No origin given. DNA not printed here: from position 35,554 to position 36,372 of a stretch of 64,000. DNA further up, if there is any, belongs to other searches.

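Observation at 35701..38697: ftsE-ftsX operon followed by a PcsB-like coiled-coil protein carrying a papain-like C39_2-type domain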

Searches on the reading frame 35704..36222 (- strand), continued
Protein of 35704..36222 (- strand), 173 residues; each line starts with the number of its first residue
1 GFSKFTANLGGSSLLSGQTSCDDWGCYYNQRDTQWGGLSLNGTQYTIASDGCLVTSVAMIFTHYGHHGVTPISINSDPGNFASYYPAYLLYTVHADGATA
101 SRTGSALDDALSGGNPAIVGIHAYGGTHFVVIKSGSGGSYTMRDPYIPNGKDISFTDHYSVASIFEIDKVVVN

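Call 47: search_solved_structures(query=A1, max_evalue=10, show_alignments=5)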
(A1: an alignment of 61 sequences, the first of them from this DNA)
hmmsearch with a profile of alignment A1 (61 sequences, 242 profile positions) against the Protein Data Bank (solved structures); distinct sequences matched with E-value up to 10: 13.
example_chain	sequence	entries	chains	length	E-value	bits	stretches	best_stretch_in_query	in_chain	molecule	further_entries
9jdd_A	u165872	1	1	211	0.00073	22.4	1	155-205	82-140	Peptidase C39-like domain-containing protein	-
9jg8_C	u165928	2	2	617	0.0045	19.8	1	156-205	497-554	Peptidase C39-like domain-containing protein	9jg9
2uzj_A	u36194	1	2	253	0.27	14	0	163-200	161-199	STREPTOPAIN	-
4d8b_A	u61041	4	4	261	0.32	13.7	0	163-200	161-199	Streptopain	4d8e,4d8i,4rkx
3erv_A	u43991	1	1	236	0.47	13.2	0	118-138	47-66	putative C39-like peptidase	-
4zry_B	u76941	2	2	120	0.62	12.8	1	3-70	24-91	Keratin, type II cytoskeletal 1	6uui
5oi7_A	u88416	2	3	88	2.1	11.1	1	5-66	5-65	Centrosomal protein of 85 kDa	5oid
5jxc_A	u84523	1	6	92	4.8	9.9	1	15-70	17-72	Ras/Rap GTPase-activating protein SynGAP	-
6uui_X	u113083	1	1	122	5.1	9.8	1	6-73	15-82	Keratin, type I cytoskeletal 10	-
4b86_A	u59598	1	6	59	5.6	9.7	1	13-54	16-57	MALE-SPECIFIC LETHAL 1 HOMOLOG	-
4zry_A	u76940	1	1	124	5.7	9.7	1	6-73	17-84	Keratin, type I cytoskeletal 10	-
1l2p_A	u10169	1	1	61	7.6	9.2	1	24-70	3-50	ATP Synthase B Chain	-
6jfv_B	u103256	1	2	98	9.1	9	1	3-70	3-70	Keratin, type II cytoskeletal 5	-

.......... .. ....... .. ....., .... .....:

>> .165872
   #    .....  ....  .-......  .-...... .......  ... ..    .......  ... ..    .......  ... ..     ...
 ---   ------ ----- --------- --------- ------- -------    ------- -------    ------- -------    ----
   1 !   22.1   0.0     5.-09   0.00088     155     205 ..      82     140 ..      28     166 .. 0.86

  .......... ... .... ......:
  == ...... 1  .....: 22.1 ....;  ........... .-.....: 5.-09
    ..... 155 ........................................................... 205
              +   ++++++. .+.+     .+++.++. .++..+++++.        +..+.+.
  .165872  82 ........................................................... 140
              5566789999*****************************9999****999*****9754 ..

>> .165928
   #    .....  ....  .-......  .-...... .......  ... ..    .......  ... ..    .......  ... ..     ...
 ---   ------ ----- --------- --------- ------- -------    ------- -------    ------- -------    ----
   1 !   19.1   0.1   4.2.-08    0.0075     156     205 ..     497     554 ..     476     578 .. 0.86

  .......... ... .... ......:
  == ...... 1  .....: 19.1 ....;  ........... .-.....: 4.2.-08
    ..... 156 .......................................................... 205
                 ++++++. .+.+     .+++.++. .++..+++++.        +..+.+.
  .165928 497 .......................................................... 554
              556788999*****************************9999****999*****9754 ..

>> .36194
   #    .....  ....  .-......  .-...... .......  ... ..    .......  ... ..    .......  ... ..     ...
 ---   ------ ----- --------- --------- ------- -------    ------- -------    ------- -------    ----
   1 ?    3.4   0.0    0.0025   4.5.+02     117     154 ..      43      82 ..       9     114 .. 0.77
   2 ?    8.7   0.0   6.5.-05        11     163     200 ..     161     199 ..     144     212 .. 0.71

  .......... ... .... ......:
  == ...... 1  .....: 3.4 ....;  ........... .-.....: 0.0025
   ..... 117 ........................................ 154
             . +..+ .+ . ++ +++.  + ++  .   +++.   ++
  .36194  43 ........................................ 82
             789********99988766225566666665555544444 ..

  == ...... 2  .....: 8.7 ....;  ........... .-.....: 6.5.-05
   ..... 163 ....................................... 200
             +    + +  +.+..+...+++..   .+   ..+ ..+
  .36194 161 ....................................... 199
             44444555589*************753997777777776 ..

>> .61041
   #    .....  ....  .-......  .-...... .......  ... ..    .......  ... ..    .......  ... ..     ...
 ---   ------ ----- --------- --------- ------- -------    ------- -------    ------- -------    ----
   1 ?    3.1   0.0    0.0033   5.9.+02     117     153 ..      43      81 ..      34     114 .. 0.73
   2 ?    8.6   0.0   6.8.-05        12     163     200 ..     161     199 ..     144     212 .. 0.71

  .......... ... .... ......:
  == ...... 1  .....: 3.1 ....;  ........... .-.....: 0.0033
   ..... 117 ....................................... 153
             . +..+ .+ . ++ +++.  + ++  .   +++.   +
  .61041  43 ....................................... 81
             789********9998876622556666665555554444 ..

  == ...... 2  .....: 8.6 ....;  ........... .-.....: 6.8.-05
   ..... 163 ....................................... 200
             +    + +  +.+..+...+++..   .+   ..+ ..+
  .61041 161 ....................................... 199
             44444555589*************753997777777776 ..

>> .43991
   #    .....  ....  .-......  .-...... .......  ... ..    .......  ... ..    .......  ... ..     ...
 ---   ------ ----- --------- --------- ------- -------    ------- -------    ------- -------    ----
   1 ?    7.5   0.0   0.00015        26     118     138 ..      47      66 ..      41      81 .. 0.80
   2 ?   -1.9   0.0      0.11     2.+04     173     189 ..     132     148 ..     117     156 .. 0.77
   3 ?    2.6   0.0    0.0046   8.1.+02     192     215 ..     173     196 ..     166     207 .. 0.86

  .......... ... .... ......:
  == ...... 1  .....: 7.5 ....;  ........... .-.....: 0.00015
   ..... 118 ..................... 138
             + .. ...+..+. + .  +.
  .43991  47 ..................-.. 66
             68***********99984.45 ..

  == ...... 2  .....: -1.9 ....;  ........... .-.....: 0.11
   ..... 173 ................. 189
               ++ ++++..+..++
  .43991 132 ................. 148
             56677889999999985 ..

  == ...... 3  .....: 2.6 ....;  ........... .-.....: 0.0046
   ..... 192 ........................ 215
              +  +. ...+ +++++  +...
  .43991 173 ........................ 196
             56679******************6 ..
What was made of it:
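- On Peptidase_C39_2 (PF13529): They align to the Cys, His and Asp of 3ERV; the Cys aligns to streptopain Cys47 and the His lands one residue from His195 (call 47).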

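Call 61: search_protein_families(library=pfam, proteins=[L064:3753-5294:+], max_evalue=0.01)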
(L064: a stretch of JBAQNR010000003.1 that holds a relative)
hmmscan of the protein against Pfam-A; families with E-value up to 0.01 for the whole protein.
L064:3753-5294:+ (513 aa): 1 family
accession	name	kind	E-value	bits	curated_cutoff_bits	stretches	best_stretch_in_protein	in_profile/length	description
PF02366.24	PMT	-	0.00082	19.4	22.7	1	101-270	63-233/245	Dolichyl-phosphate-mannose-protein mannosyltransferase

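Call 69: search_dna_similar(query=window:35704-36222:-, collection=phages, mode=protein, max_evalue=0.001, max_rows=25)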
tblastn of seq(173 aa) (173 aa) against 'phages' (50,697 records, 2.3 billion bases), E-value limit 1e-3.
No match.
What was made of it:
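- Tried and rejected: Direct similarity to phage lysins. tblastn of the domain against 50,697 phage genomes found nothing at E <= 1e-3 (call 69).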

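Call 70: search_protein_families(library=phrogs, proteins=[window:35704-36222:-, P0090, P0080, P0041], max_evalue=0.01)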
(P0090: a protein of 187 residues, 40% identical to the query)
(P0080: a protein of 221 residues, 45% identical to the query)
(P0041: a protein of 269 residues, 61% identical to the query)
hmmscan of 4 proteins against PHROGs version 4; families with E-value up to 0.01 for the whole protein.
seq(173 aa): 0 families

P0090 (187 aa): 2 families
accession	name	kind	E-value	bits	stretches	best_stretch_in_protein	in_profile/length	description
phrog_10075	-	unknown function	3.5e-05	23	1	36-160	561-680/1205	-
phrog_10051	-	lysis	0.00014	22.2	1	36-161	283-411/455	endolysin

P0080 (221 aa): 2 families
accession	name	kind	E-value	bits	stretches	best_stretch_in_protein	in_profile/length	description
phrog_10051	-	lysis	0.0014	18.8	1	85-197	289-413/455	endolysin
phrog_10075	-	unknown function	0.0028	16.7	1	69-194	560-680/1205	-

P0041 (269 aa): 1 family
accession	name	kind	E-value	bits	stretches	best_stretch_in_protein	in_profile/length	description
phrog_10051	-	lysis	0.0059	16.8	0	198-242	361-410/455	endolysin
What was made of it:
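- Links to phage lysins are remote: no tblastn hit in 50,697 phage genomes (call 69), and only weak PHROG endolysin hits for divergent members (call 70).
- Tried and rejected: PHROGs gave no hit for the window domain and only weak endolysin hits (E 1e-4 to 6e-3) for divergent relatives (call 70).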

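Call 79: search_protein_representatives(alignment_id=A1)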
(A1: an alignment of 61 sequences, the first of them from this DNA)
Query: 61 sequences, 242 profile positions. Proteins with E-value up to 0.001 (for the whole library): 4062; up to 1e-10: 689; up to 1e-30: 121. The best 150 are listed.
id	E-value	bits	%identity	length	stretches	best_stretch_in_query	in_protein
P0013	2.0e-113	394.3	-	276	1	3-241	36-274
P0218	1.2e-109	381.9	-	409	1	2-241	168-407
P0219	1.7e-106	371.6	-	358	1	2-228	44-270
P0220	2.6e-106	371.0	-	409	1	4-241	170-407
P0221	5.9e-105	366.6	-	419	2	2-240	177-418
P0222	1.0e-104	365.8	-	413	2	2-240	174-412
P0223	4.4e-101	353.9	-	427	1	2-241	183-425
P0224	1.1e-91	323.1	-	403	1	2-241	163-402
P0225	3.1e-90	318.4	-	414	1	2-241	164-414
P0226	1.0e-88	313.4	-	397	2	4-241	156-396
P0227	3.2e-85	302.0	-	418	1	2-241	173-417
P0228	2.6e-84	299.0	-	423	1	3-241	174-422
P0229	5.5e-84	297.9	-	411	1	3-241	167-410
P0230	6.2e-84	297.7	-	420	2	3-241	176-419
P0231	1.1e-83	296.9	-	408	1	3-241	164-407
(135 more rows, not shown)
